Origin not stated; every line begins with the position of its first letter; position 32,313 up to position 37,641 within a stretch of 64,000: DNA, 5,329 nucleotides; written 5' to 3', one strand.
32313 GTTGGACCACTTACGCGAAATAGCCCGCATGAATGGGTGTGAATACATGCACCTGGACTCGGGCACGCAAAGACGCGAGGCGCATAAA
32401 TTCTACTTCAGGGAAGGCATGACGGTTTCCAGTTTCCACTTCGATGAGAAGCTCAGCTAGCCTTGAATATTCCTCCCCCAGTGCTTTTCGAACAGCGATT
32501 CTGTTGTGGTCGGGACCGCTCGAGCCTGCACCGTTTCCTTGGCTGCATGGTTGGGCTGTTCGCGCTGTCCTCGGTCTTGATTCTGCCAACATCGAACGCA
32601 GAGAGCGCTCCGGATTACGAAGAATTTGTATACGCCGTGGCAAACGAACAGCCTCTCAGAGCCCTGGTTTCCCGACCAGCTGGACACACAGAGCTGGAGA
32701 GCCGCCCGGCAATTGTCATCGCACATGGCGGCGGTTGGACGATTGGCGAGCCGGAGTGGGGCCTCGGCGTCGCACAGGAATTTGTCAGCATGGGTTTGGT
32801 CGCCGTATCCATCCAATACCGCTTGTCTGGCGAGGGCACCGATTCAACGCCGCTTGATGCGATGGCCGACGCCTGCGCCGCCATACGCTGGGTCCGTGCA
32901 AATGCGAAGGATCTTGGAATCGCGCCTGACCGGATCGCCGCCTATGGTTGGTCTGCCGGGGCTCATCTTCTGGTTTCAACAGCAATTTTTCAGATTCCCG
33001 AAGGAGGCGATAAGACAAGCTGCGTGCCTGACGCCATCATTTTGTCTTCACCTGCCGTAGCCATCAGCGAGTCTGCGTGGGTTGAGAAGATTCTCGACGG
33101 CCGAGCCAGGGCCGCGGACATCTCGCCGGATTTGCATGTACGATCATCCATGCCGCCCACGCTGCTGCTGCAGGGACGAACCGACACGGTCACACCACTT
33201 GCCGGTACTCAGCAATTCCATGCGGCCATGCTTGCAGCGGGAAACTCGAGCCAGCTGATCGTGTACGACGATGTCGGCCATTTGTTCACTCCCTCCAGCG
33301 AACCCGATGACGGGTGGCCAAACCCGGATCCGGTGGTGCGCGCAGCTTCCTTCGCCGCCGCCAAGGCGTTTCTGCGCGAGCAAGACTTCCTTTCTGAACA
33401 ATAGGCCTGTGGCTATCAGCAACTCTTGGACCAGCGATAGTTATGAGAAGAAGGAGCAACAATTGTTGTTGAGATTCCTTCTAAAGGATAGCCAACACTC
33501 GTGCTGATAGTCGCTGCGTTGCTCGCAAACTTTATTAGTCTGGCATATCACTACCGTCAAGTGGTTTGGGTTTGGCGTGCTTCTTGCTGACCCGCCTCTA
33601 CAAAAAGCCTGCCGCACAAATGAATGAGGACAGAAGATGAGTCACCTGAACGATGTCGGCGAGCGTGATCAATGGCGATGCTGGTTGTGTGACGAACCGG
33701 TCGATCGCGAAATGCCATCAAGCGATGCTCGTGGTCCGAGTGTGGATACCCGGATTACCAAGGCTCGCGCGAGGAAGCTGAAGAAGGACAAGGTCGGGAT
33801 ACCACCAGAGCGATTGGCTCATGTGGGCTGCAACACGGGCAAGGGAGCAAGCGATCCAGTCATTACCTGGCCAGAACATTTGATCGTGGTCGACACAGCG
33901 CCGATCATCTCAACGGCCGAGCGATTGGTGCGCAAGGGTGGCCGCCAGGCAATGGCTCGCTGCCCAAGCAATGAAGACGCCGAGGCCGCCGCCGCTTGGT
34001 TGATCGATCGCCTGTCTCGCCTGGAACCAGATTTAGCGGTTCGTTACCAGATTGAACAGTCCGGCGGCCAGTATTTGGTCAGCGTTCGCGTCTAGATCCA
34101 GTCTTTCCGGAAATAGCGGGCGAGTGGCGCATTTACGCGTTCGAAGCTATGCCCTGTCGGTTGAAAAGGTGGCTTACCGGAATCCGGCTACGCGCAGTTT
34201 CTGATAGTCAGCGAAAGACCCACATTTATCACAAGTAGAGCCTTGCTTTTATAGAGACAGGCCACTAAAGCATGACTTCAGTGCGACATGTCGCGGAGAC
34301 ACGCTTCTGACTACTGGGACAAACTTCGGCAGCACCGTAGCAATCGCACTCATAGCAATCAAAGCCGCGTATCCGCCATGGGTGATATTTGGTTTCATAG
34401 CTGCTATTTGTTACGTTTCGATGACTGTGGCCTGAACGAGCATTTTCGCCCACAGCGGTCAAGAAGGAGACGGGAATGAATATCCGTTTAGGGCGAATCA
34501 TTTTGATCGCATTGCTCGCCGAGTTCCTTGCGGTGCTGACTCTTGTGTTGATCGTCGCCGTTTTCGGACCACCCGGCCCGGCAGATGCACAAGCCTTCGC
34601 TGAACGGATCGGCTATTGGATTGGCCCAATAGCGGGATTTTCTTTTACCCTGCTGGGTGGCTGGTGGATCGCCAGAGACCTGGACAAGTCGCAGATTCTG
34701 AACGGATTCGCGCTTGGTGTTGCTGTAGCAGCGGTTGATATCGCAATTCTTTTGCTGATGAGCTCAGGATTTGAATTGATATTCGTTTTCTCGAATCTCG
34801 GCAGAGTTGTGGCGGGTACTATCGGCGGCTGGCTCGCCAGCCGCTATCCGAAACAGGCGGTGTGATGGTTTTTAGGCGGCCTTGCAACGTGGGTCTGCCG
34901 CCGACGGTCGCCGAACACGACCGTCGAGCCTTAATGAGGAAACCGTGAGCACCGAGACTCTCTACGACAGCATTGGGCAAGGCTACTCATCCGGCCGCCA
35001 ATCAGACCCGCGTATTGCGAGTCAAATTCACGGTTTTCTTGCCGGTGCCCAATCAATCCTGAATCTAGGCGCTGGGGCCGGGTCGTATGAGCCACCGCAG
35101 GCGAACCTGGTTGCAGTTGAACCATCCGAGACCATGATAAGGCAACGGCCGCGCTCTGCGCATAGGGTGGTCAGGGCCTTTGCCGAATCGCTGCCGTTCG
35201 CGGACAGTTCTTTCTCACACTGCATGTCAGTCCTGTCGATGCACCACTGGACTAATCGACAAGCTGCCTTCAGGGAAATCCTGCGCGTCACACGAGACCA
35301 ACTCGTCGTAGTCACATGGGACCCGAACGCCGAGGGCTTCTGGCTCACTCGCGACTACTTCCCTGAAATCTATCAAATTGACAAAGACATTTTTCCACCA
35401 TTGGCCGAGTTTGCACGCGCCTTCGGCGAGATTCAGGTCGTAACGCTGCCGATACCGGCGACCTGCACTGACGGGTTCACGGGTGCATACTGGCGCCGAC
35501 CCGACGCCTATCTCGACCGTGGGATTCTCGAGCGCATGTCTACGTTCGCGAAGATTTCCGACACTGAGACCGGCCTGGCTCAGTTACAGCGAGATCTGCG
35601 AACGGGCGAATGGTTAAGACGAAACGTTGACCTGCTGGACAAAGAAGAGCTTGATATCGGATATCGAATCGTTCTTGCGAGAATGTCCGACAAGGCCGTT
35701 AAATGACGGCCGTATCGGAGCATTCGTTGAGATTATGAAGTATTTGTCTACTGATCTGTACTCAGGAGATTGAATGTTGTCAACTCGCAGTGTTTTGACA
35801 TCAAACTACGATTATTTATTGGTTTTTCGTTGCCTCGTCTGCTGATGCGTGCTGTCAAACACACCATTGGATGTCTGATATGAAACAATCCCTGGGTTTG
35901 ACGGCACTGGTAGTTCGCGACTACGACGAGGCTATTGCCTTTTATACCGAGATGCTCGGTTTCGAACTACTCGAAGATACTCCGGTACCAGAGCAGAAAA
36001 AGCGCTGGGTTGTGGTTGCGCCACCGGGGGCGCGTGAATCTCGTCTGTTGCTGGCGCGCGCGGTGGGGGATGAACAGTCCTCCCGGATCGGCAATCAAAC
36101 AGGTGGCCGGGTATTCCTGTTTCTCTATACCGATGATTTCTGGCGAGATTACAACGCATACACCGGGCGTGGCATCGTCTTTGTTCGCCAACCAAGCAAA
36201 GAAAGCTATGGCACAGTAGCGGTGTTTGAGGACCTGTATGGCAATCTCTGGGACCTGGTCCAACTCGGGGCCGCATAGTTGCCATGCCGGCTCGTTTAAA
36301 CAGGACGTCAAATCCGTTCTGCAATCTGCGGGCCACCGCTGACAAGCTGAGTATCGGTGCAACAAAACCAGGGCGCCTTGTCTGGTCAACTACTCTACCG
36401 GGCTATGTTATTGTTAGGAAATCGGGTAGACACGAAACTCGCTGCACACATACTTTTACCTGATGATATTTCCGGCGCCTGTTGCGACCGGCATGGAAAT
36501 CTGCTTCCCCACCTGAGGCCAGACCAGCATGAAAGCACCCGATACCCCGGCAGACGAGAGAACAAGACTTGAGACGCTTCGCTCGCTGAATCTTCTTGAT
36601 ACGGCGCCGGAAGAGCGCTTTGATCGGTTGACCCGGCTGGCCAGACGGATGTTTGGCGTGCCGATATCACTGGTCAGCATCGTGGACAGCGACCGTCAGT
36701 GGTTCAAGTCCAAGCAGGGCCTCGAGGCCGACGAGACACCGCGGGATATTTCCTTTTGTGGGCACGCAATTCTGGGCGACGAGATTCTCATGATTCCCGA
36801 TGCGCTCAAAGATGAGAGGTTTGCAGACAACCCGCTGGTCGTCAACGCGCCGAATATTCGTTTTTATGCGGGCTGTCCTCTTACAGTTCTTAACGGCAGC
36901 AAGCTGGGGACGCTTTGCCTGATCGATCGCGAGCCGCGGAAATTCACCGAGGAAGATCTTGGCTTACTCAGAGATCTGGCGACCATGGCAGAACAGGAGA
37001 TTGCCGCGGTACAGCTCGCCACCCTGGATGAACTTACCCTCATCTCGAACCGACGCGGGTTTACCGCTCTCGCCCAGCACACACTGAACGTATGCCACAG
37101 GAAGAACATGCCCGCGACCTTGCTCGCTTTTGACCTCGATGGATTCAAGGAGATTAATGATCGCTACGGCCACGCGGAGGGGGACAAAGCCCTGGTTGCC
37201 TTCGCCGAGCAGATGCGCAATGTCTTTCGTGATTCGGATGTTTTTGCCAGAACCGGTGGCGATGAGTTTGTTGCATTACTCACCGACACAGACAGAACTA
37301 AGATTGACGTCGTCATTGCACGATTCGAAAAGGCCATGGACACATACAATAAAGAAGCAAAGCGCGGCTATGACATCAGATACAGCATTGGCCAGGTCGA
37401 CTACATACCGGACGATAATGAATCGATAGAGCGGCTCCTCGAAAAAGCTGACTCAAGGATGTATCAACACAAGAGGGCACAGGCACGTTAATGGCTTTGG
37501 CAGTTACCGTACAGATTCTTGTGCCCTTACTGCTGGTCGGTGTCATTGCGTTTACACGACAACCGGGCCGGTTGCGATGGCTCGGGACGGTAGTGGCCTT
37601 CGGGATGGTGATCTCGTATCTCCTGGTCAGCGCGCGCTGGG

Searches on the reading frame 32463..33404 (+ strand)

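Call 67: search_protein_families(library=pfam, proteins=[window:32463-33404:+], max_evalue=0.001)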
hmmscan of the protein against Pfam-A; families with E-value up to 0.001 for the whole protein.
window:32463-33404:+ (313 aa): 8 families
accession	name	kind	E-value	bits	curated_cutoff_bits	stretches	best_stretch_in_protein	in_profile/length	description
PF20434.5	BD-FAE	-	1e-23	84.4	26.8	1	79-171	11-104/215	BD-FAE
PF07859.19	Abhydrolase_3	-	3.5e-20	73.1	25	1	84-274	1-207/210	alpha/beta hydrolase fold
PF00135.34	COesterase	-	1e-10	41.7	27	1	61-173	82-200/515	Carboxylesterase family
PF00326.27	Peptidase_S9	-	1.6e-08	34.8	22.6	1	220-276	132-190/213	Prolyl oligopeptidase family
PF12146.15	Hydrolase_4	-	6.5e-06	26.1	27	0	225-274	191-233/239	Serine aminopeptidase, S33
PF08386.16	Abhydrolase_4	-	2.6e-05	24.7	21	1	228-275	32-75/103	TAP-like protein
PF12697.13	Abhydrolase_6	-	0.00019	22.6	26.3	0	84-281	1-211/217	Alpha/beta hydrolase family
PF01738.24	DLH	-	0.00064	19.8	21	0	230-310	143-213/217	Dienelactone hydrolase family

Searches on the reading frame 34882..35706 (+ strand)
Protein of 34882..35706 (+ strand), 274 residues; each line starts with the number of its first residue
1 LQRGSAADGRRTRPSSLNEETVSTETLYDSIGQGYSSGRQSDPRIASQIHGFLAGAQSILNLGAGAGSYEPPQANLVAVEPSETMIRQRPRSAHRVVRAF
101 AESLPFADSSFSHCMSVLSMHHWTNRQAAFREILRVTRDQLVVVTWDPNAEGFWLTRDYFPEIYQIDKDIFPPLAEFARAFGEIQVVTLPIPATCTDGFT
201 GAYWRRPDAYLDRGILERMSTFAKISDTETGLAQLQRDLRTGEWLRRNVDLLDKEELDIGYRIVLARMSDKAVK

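Call 67: search_protein_families(library=pfam, proteins=[window:34882-35706:+], max_evalue=0.001)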
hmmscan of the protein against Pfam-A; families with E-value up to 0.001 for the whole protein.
window:34882-35706:+ (274 aa): 2 families
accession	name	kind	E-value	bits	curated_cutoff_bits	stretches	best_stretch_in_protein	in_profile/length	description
PF08241.18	Methyltransf_11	-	1.2e-12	48.7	21.2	1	60-139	1-89/95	Methyltransferase domain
PF13649.12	Methyltransf_25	-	7.9e-09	36.5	27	1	59-139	1-95/97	Methyltransferase domain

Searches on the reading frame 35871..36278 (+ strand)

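Call 67: search_protein_families(library=pfam, proteins=[window:35871-36278:+], max_evalue=0.001)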
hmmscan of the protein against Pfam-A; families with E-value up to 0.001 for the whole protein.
window:35871-36278:+ (135 aa): 3 families
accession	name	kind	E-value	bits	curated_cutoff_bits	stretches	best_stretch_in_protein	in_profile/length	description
PF00903.31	Glyoxalase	-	5.4e-18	66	20.6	1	9-128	3-120/121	Glyoxalase/Bleomycin resistance protein/Dioxygenase superfamily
PF13669.12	Glyoxalase_4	-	7.3e-05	23.5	27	1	12-110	4-99/109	Glyoxalase/Bleomycin resistance protein/Dioxygenase superfamily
PF18029.7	Glyoxalase_6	-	0.00014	22.9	23.6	1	15-129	6-105/106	Glyoxalase-like domain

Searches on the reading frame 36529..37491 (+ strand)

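Call 67: search_protein_families(library=pfam, proteins=[window:36529-37491:+], max_evalue=0.001)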
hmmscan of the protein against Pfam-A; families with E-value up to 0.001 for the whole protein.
window:36529-37491:+ (320 aa): 3 families
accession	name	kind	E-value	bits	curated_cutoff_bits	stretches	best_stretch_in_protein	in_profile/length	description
PF00990.26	GGDEF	-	5.6e-39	133.9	23.8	1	164-318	1-158/161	Diguanylate cyclase, GGDEF domain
PF01590.32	GAF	-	8.2e-21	75.4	22.4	1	27-158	2-133/133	GAF domain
PF13185.12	GAF_2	-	6.1e-10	39.9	28.6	1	27-156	4-133/136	GAF domain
